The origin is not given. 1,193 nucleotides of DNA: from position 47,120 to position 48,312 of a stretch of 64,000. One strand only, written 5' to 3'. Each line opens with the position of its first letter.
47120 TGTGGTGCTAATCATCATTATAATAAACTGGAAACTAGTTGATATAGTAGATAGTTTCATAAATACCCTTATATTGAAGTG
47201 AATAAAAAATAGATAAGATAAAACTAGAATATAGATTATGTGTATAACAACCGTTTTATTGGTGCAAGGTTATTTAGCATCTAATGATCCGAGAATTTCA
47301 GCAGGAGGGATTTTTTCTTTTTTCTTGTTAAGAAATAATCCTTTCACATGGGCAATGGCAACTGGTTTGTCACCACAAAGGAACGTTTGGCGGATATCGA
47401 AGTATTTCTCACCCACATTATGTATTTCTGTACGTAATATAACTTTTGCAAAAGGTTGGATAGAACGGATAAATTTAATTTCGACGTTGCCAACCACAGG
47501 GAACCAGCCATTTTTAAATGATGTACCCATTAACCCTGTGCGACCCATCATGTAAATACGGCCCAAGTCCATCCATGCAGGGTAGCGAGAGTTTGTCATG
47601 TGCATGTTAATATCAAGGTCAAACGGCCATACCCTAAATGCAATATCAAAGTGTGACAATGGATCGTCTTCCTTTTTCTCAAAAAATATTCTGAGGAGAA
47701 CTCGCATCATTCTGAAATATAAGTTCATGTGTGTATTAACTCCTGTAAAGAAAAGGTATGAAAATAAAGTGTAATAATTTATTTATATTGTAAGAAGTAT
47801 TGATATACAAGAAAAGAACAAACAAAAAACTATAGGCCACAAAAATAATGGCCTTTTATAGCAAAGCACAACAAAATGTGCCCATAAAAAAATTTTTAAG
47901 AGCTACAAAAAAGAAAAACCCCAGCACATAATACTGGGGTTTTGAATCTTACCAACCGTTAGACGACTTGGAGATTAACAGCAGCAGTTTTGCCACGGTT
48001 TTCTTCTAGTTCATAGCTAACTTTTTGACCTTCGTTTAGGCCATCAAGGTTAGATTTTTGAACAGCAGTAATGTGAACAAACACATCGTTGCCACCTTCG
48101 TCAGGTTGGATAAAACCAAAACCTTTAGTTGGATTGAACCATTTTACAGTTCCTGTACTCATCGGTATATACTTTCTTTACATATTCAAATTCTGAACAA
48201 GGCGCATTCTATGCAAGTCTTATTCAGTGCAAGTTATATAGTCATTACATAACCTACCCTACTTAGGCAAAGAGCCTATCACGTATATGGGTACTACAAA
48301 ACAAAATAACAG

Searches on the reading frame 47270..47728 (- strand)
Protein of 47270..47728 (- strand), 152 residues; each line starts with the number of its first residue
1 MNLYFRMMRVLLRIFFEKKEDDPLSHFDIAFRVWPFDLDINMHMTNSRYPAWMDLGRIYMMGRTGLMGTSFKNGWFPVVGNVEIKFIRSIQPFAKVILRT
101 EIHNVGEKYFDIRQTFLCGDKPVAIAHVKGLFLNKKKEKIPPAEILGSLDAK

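Call 3: search_protein_families(library=pfam, proteins=[window:47270-47728:-], max_evalue=0.01)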
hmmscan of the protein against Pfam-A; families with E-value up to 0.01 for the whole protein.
window:47270-47728:- (152 aa): 3 families
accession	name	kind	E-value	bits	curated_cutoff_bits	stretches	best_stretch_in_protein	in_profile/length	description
PF13279.12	4HBT_2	-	1.5e-19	71.1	25.5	1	33-142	1-113/122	Thioesterase-like superfamily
PF03061.28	4HBT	-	1.4e-05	25.7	20.6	1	44-121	4-75/79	Thioesterase superfamily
PF20791.3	Acyl-ACP_TE_C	-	0.00072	20.2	21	1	30-53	11-34/101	Acyl-ACP thioesterase C-terminal domain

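Call 4: search_protein_families(library=ncbifam, proteins=[window:47270-47728:-], max_evalue=0.01)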
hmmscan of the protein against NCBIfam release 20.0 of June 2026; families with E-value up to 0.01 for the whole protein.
window:47270-47728:- (152 aa): 1 family
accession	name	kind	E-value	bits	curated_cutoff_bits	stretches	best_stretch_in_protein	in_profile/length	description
TIGR00051.1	TIGR00051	subfamily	0.0031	17.8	68.7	1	32-140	3-113/117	YbgC/FadM family acyl-CoA thioesterase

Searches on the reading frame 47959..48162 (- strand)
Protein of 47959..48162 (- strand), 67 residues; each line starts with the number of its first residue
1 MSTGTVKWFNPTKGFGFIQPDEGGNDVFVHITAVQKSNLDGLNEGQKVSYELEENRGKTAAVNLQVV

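Call 3: search_protein_families(library=pfam, proteins=[window:47959-48162:-], max_evalue=0.01)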
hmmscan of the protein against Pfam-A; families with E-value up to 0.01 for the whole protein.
window:47959-48162:- (67 aa): 3 families
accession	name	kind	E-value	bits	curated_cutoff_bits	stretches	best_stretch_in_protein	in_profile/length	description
PF00313.28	CSD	-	7.9e-25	87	27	1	3-66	2-65/66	'Cold-shock' DNA-binding domain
PF08206.17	OB_RNB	-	8.8e-05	22.6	24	1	13-35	8-30/58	Ribonuclease B OB domain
PF22707.2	S1CSD-TOTE-2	-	0.00026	21.4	27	1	3-39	4-32/60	S1/CSD-like domain 2 of the TOTE conflict systems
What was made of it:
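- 47959..48162 (-): Downstream neighbour cspA (cold-shock domain, 67 aa). Context only. Pfam CSD E=7.9e-25 (call 3).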
